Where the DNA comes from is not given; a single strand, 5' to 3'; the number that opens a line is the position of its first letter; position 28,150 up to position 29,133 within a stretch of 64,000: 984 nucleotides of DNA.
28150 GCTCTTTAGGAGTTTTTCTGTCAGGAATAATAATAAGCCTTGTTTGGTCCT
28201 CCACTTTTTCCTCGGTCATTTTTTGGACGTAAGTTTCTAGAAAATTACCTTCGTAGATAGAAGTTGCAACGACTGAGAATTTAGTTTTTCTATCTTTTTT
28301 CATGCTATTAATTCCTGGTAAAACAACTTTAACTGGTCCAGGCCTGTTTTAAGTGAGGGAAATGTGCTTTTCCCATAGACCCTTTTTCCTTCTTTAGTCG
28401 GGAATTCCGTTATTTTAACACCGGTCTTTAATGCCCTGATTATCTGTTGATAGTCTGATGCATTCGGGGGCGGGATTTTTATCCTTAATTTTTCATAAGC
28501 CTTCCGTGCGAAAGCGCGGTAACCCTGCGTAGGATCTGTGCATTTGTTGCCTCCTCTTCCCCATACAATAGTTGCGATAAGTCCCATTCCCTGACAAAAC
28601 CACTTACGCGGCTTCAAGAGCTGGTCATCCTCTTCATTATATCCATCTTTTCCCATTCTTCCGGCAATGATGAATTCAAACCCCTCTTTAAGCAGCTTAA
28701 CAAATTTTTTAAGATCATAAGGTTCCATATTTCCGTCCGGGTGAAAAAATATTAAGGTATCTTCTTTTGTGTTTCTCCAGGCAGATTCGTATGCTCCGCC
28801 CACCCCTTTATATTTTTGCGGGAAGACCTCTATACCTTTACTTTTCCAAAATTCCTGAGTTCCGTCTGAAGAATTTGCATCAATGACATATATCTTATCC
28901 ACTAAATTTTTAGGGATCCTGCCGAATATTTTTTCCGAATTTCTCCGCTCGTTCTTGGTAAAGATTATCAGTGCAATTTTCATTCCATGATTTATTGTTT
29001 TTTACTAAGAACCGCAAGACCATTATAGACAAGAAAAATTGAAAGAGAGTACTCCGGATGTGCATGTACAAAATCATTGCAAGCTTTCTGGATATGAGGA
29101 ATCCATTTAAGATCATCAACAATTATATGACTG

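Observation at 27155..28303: Homolog of plant reversibly-glycosylated-polypeptide / UDP-arabinopyranose mutase (GT75) in a bacterial glycan operon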

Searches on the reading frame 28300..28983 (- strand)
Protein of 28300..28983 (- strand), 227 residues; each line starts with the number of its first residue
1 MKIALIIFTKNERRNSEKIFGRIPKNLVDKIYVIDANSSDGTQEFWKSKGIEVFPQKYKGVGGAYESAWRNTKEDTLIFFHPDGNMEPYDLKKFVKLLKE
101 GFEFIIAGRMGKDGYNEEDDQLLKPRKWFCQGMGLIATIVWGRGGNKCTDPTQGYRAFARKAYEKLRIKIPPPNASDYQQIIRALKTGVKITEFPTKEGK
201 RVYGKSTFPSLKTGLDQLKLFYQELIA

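Call 4: search_protein_families(library=pfam, proteins=[window:28300-28983:-], max_evalue=0.01)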
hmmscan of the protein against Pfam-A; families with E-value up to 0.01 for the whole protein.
window:28300-28983:- (227 aa): 1 family
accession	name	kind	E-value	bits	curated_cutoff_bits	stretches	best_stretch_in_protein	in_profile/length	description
PF00535.33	Glycos_transf_2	-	1.1e-12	48.7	23.3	1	6-166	3-167/168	Glycosyl transferase family 2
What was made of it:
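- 28300..28983 (-): Small soluble GT2 (227 aa) resembling polyprenyl-phosphate glycosyltransferases (DPMS/ArnC/GtrB), coupled to the mutase by an ATGA overlap. Inferred to make a polyprenyl-P-sugar. Pfam GT2 (call 4).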

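Call 5: search_protein_families(library=ncbifam, proteins=[window:28300-28983:-], max_evalue=0.01)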
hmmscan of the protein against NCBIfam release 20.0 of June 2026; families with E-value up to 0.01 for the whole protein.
window:28300-28983:- (227 aa): 4 families
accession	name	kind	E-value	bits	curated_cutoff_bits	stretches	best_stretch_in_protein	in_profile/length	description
TIGR04182.1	glyco_TIGR04182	equivalog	2.5e-15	56.7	325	1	3-202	2-194/293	S-layer glycoprotein N-glycosyltransferase AglJ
NF041391.1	DPhHxTase_Halo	equivalog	6.5e-08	31.8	375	1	31-215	27-199/213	dolichyl-phosphate hexose transferase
TIGR04283.1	glyco_like_mftF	equivalog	2.5e-06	27.2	182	1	3-95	1-94/221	TIGR04283 family arsenosugar biosynthesis glycosyltransferase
NF010496.0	PRK13915.1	equivalog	0.0021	17.2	262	1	2-57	32-92/307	glucosyl-3-phosphoglycerate synthase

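Call 30: search_solved_structures(query=window:28300-28983:-, max_evalue=0.001)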
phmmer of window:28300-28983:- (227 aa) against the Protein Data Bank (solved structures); distinct sequences matched with E-value up to 0.001: 1.
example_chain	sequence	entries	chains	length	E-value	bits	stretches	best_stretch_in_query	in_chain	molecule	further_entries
5mlz_A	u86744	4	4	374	4.5e-08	36.1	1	1-221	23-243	Dolichol monophosphate mannose synthase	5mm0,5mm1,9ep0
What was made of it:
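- On Polyprenyl-phosphate glycosyltransferases (DPMS/GtrB/ArnC, GT2), for the neighbour 28300-28983: The only PDB sequence hit is 5mlz (call 30).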

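Call 66: search_solved_structures(query=window:28300-28983:-, max_evalue=0.01, show_alignments=1)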
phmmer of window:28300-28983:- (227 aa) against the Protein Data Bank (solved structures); distinct sequences matched with E-value up to 0.01: 1.
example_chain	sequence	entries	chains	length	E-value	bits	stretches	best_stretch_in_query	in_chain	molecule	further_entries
5mlz_A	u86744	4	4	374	4.5e-08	36.1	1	1-221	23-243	Dolichol monophosphate mannose synthase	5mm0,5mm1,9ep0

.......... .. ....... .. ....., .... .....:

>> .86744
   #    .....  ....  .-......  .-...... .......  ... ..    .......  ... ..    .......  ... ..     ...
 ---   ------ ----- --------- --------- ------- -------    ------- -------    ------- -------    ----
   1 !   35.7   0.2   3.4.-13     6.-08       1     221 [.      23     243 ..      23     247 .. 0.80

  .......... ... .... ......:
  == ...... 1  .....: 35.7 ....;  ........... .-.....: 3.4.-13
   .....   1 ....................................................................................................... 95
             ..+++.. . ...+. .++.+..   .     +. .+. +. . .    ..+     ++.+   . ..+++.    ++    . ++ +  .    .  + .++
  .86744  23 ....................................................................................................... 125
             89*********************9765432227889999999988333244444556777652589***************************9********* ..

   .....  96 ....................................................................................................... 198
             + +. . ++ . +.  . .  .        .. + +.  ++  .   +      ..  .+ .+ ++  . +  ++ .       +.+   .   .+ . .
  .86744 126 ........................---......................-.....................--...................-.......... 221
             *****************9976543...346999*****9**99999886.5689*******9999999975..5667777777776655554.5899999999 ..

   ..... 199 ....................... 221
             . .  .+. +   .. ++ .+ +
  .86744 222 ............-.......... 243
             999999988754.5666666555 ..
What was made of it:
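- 28300..28983 (-): The only PDB sequence hit is P. furiosus DPMS 5mlz, E 4.5e-8, across the catalytic domain (calls 30, 66).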

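Call 68: find_homologous_proteins(query=window:28300-28983:-, max_evalue=0.00001)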
Query window:28300-28983:- (227 aa): 160 proteins with E <= 0.00001 among 312 candidates; the best 120 are listed.
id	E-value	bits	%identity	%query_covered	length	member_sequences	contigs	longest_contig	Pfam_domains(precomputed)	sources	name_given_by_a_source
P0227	2.1e-151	520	100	100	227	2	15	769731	PF00535.33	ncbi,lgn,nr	ncbi:glycosyltransferase [Candidatus Daviesbacteria bacterium]|nr:glycosyltransferase [Candidatus Da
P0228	7.0e-132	456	86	100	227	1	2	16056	PF00535.33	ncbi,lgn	-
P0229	3.6e-123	427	81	99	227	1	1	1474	PF00535.33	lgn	-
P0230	4.0e-121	421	78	100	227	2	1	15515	PF00535.33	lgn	-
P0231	6.8e-120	417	78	100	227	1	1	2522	PF00535.33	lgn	-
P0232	3.4e-118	411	76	100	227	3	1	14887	PF00535.33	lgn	-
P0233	2.0e-116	405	77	100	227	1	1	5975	PF00535.33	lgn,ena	-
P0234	2.0e-116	405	78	100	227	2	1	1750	PF00535.33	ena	-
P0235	2.1e-114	399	77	100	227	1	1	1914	PF00535.33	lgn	-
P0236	7.4e-114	397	77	100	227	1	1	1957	PF00535.33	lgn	-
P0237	1.4e-112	393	76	100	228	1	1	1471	PF00535.33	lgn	-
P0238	1.5e-112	393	75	100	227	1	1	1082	PF00535.33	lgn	-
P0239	5.2e-112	391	74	100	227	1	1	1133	PF00535.33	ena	-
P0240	6.0e-112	391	75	100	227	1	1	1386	PF00535.33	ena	-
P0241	1.2e-111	390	73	100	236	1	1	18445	PF00535.33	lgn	-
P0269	1.4e-87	311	61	100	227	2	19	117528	PF00535.33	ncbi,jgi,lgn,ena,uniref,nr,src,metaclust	ncbi:hypothetical protein A3B45_00295 [Candidatus Daviesbacteria bacterium RIFCSPLOWO2_01_FULL_39_12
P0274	7.9e-87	309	63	99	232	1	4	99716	PF00535.33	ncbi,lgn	-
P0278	1.9e-85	304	59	100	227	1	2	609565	PF00535.33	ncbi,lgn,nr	ncbi:glycosyltransferase [Candidatus Microgenomates bacterium]|nr:glycosyltransferase [Candidatus Mi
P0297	1.2e-82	295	58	100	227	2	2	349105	PF00535.33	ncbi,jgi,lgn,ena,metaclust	metaclust:\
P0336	4.9e-58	214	48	100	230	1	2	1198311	PF00535.33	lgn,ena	-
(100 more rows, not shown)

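Call 72: find_encoding_contigs(protein=P0278, flank=8000, max_places=1)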
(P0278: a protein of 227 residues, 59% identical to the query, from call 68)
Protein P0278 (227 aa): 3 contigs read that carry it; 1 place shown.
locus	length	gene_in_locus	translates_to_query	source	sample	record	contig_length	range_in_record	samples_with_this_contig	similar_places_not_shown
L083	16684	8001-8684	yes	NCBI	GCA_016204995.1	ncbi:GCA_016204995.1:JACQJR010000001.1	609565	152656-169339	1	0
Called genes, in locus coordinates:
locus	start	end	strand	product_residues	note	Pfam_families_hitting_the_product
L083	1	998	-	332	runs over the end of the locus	PF03385:STELLO (weak)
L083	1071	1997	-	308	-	PF00535:Glycos_transf_2, PF13641:Glyco_tranf_2_3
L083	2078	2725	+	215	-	PF05175:MTS, PF13489:Methyltransf_23, PF00891:Methyltransf_2, PF13847:Methyltransf_31, PF08241:Methyltransf_11, PF08242:Methyltransf_12, PF13649:Methyltransf_25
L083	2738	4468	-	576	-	-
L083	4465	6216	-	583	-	-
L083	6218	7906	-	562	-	PF04932:Wzy_C (faint)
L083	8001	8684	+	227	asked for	PF00535:Glycos_transf_2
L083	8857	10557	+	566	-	-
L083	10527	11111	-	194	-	PF00891:Methyltransf_2, PF13489:Methyltransf_23, PF05175:MTS (weak), PF06325:PrmA (weak), PF13847:Methyltransf_31, PF08241:Methyltransf_11, PF08242:Methyltransf_12, PF13649:Methyltransf_25, +1 more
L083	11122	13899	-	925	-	PF00754:F5_F8_type_C, PF22633:F5_F8_type_C_2 (weak)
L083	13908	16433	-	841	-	PF00754:F5_F8_type_C, PF22633:F5_F8_type_C_2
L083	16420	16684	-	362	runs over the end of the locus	PF13480:Acetyltransf_6 (weak)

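Call 73: find_encoding_contigs(protein=P0336, flank=8000, max_places=1)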
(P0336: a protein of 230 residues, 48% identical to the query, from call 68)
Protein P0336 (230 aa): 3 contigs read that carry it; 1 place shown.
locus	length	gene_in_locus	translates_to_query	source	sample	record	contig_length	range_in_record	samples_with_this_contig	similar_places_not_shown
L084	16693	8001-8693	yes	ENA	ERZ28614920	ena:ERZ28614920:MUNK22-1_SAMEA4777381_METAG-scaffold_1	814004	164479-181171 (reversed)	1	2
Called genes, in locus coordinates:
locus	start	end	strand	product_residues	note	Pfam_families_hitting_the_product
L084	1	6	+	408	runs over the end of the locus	PF13439:Glyco_transf_4 (weak), PF20706:GT4-conflict, PF00534:Glycos_transf_1, PF13692:Glyco_trans_1_4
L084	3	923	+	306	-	PF01073:3Beta_HSD, PF01370:Epimerase, PF05368:NmrA, PF13460:NAD_binding_10, PF16363:GDP_Man_Dehyd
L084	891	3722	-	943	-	PF09586:YfhO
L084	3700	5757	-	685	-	PF13231:PMT_2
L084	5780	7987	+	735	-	PF11721:Malectin (weak)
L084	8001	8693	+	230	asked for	PF00535:Glycos_transf_2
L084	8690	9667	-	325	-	PF03385:STELLO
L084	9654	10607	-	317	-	PF01073:3Beta_HSD, PF01370:Epimerase, PF02719:Polysacc_synt_2 (faint), PF04321:RmlD_sub_bind (faint), PF07993:NAD_binding_4 (faint), PF13460:NAD_binding_10 (weak), PF16363:GDP_Man_Dehyd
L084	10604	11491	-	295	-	PF00535:Glycos_transf_2, PF10111:Glyco_tranf_2_2 (faint), PF13641:Glyco_tranf_2_3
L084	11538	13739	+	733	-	-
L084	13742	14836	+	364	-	PF00535:Glycos_transf_2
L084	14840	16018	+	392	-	PF13439:Glyco_transf_4, PF00534:Glycos_transf_1, PF13692:Glyco_trans_1_4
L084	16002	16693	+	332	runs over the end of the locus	PF13439:Glyco_transf_4, PF00534:Glycos_transf_1, PF13692:Glyco_trans_1_4, PF13524:Glyco_trans_1_2 (weak), PF20706:GT4-conflict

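Call 83: predict_structure(alignment_id=A3)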
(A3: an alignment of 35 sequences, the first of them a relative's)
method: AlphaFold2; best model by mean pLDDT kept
length: 227 residues; sequences in the alignment: 35
mean_pLDDT: 92.0   pTM: 0.89
mean pLDDT of the five models: 92.0, 91.4, 90.7, 90.3, 88.3
residues with pLDDT >= 90: 163; 70-90: 60; 50-70: 4; < 50: 0
segments of 3 or more residues with pLDDT < 50: none
pLDDT, mean of each block of 10 residues (from residue 1): 96 96 95 97 98 94 94 97 90 97 93 87 89 94 91 88 92 88 96 90 72 88 92
secondary structure, 60 per line:
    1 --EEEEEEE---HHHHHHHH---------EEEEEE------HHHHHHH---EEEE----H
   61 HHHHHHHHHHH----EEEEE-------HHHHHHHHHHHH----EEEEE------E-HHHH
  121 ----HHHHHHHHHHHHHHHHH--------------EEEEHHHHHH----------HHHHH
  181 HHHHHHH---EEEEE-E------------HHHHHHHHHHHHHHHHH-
elements in order: E3-9 H13-20 E30-35 H42-48 E52-55 H60-71 E76-80 H88-99 E104-108 H117-120 H125-141 E156-159 H160-165 H176-187 E191-195 H210-226

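Call 85: fold_search(model_id=the predicted structure, library=pdb)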
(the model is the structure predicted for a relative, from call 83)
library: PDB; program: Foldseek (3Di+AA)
matches with E <= 10: 1374; with E <= 0.001: 365
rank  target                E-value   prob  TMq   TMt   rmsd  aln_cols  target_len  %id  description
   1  5mlz                  9.6e-15  1.00  0.74  0.49   4.2       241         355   25  Dolichyl phosphate mannose synthase in complex with GDP and Mg2+ (released 2017-08-09)
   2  9ep0                  1.5e-13  1.00  0.70  0.49   4.0       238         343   25  Dolichyl phosphate mannose synthase in complex with donor (GDP-Man) and traces of acceptor (Dol55P) and product (Dol55P- (released 2025-10-01)
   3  5mm1                  4.8e-13  1.00  0.69  0.48   5.2       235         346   25  Dolichyl phosphate mannose synthase in complex with GDP and dolichyl phosphate mannose (released 2017-08-09)
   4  9asc_A                5.5e-12  1.00  0.74  0.54   3.3       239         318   19  Cryo-EM Structure of the Glycosyltransferase ArnC from Salmonella enterica in the UDP-bound State Determined on Talos  (released 2025-02-05)
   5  8vxh_A                5.5e-12  1.00  0.71  0.53   3.9       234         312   18  Cryo-EM Structure of the Glycosyltransferase ArnC from Salmonella enterica in the Apo State Determined on Talos Arctic (released 2025-02-05)
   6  9b77_A                1.9e-11  1.00  0.71  0.53   4.0       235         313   17  Cryo-EM Structure of the Glycosyltransferase ArnC from Salmonella enterica in the Apo State Determined on Krios micros (released 2025-02-05)
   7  9bhe_B                2.3e-11  1.00  0.73  0.55   4.0       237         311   18  Salmonella undecaprenyl-phosphate 4-deoxy-4-formamido-L-arabinose transferase (ArnC) bound to UDP (released 2025-02-12)
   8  9bhc_B                4.6e-11  1.00  0.72  0.55   3.7       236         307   16  Salmonella undecaprenyl-phosphate 4-deoxy-4-formamido-L-arabinose transferase (ArnC) (released 2025-02-12)
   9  9hwj_A                5.6e-11  1.00  0.67  0.52   6.4       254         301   14  Structure of Undecaprenyl-phosphate 4-deoxy-4-formamido-L-arabinose transferase embedded in nanodisc (released 2026-01-14)
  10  9nyd_C                6.8e-11  1.00  0.71  0.55   3.7       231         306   16  Cryo-EM structure of the glycosyltransferase GtrB in the pre-catalysis and product-bound state (released 2025-12-17)
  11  9bhc_A                8.2e-11  1.00  0.71  0.54   3.6       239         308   16  Salmonella undecaprenyl-phosphate 4-deoxy-4-formamido-L-arabinose transferase (ArnC) (released 2025-02-12)
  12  9bhe_A                8.8e-11  1.00  0.73  0.55   3.4       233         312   17  Salmonella undecaprenyl-phosphate 4-deoxy-4-formamido-L-arabinose transferase (ArnC) bound to UDP (released 2025-02-12)
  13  9nyd_A                8.8e-11  1.00  0.74  0.56   3.7       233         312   14  Cryo-EM structure of the glycosyltransferase GtrB in the pre-catalysis and product-bound state (released 2025-12-17)
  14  5jt0                  1.1e-10  1.00  0.71  0.59   4.2       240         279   17  Crystal structure of glucosyl-3-phosphoglycerate synthase from Mycobacterium tuberculosis in complex with Mn2+, uridine- (released 2017-05-24)
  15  9nyd_B                5.0e-10  1.00  0.72  0.55   3.9       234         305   17  Cryo-EM structure of the glycosyltransferase GtrB in the pre-catalysis and product-bound state (released 2025-12-17)
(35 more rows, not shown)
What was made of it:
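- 28300..28983 (-): The AF2 model has pLDDT 92, and its top 13 Foldseek hits are all DPMS, ArnC or GtrB, the best at E 9.6e-15 and TM 0.74 (calls 83, 85).
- On Polyprenyl-phosphate glycosyltransferases (DPMS/GtrB/ArnC, GT2), for the neighbour 28300-28983: The top 13 Foldseek hits are DPMS, ArnC or GtrB, the best at E 9.6e-15, TM 0.74 and 25% identity (call 85).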

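Call 88: search_protein_families(library=pfam, proteins=[L084:8690-9667:-], max_evalue=0.01)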
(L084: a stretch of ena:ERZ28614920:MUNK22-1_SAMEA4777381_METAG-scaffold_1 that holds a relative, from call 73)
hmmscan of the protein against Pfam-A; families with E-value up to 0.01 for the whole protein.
L084:8690-9667:- (325 aa): 1 family
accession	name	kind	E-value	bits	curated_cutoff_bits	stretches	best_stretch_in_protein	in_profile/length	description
PF03385.23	STELLO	-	4e-13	49.4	27.8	1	225-322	1-100/387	STELLO glycosyltransferases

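Call 89: find_encoding_contigs(protein=P0269, flank=6000, max_places=1)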
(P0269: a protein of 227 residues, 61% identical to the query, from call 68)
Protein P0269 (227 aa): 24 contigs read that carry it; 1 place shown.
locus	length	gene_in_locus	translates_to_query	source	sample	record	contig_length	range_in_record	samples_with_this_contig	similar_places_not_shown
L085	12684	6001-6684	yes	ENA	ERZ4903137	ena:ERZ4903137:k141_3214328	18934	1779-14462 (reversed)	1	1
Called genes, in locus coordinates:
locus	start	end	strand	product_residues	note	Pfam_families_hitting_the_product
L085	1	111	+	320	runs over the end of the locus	PF00535:Glycos_transf_2, PF10111:Glyco_tranf_2_2 (weak)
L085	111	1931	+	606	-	PF13522:GATase_6, PF13537:GATase_7, PF00733:Asn_synthase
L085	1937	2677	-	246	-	PF01209:Ubie_methyltran, PF13489:Methyltransf_23, PF07021:MetW (weak), PF13847:Methyltransf_31, PF08241:Methyltransf_11, PF08242:Methyltransf_12, PF13649:Methyltransf_25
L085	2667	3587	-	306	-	PF01073:3Beta_HSD, PF01370:Epimerase, PF02719:Polysacc_synt_2, PF04321:RmlD_sub_bind, PF16363:GDP_Man_Dehyd, PF07993:NAD_binding_4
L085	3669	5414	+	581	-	-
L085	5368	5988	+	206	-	-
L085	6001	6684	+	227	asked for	PF00535:Glycos_transf_2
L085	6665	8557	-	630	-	-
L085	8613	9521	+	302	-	PF00535:Glycos_transf_2, PF10111:Glyco_tranf_2_2, PF13506:Glyco_transf_21, PF13641:Glyco_tranf_2_3, PF13632:Glyco_trans_2_3 (weak)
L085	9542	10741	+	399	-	PF00534:Glycos_transf_1, PF13692:Glyco_trans_1_4, PF13524:Glyco_trans_1_2 (weak)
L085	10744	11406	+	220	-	PF01728:FtsJ (weak), PF05175:MTS (weak), PF07021:MetW, PF13489:Methyltransf_23, PF08241:Methyltransf_11, PF08242:Methyltransf_12, PF13649:Methyltransf_25, PF13847:Methyltransf_31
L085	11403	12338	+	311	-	PF00535:Glycos_transf_2, PF10111:Glyco_tranf_2_2, PF13641:Glyco_tranf_2_3, PF13632:Glyco_trans_2_3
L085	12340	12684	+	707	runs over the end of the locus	?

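Call 90: find_encoding_contigs(protein=P0297, flank=6000, max_places=1)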
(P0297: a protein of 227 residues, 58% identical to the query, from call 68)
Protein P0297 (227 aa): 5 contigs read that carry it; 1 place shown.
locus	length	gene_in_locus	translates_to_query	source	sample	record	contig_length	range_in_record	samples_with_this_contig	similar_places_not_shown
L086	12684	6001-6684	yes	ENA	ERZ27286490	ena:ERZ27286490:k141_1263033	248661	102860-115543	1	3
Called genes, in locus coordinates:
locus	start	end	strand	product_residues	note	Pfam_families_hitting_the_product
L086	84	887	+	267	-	PF05711:TylF, PF13578:Methyltransf_24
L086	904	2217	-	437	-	-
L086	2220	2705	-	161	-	-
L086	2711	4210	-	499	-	PF13231:PMT_2 (weak)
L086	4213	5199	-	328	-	PF00106:adh_short (weak), PF04321:RmlD_sub_bind, PF05368:NmrA (weak), PF01073:3Beta_HSD, PF01370:Epimerase, PF07993:NAD_binding_4 (faint), PF13460:NAD_binding_10, PF16363:GDP_Man_Dehyd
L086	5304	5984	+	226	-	PF00535:Glycos_transf_2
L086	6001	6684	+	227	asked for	PF00535:Glycos_transf_2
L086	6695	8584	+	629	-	-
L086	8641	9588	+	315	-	PF00106:adh_short (weak), PF01073:3Beta_HSD, PF01370:Epimerase, PF02719:Polysacc_synt_2, PF04321:RmlD_sub_bind (weak), PF05368:NmrA, PF13460:NAD_binding_10, PF16363:GDP_Man_Dehyd, +2 more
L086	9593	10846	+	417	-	PF08421:Methyltransf_13, PF13489:Methyltransf_23, PF08484:Methyltransf_14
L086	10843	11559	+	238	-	PF00535:Glycos_transf_2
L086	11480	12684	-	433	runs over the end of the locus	PF01210:NAD_Gly3P_dh_N (faint), PF03446:NAD_binding_2, PF03721:UDPG_MGDP_dh_N, PF03807:F420_oxidored (faint), PF00984:UDPG_MGDP_dh, PF03720:UDPG_MGDP_dh_C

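Call 91: find_encoding_contigs(protein=P0274, flank=6000, max_places=1)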
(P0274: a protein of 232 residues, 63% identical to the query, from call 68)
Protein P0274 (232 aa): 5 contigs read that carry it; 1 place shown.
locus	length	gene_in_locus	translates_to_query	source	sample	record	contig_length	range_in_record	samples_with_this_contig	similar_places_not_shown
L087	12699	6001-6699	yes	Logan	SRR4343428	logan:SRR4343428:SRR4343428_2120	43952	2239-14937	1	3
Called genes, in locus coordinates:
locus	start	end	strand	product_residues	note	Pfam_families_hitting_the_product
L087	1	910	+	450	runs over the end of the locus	PF01210:NAD_Gly3P_dh_N (faint), PF02558:ApbA (faint), PF03721:UDPG_MGDP_dh_N, PF03807:F420_oxidored (faint), PF00984:UDPG_MGDP_dh, PF03720:UDPG_MGDP_dh_C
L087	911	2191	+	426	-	PF08421:Methyltransf_13, PF13489:Methyltransf_23, PF08484:Methyltransf_14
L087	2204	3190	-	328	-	PF03385:STELLO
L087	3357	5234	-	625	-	-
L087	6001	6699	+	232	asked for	PF00535:Glycos_transf_2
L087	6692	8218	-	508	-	-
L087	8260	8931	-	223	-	PF00300:His_Phos_1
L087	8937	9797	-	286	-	-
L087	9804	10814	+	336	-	PF01408:GFO_IDH_MocA, PF22725:GFO_IDH_MocA_C3, PF02894:GFO_IDH_MocA_C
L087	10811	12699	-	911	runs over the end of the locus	-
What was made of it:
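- Homologs of the GT2 are flanked by 500-630 aa GT-C-like membrane proteins in every locus inspected (calls 72, 73, 89-91).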
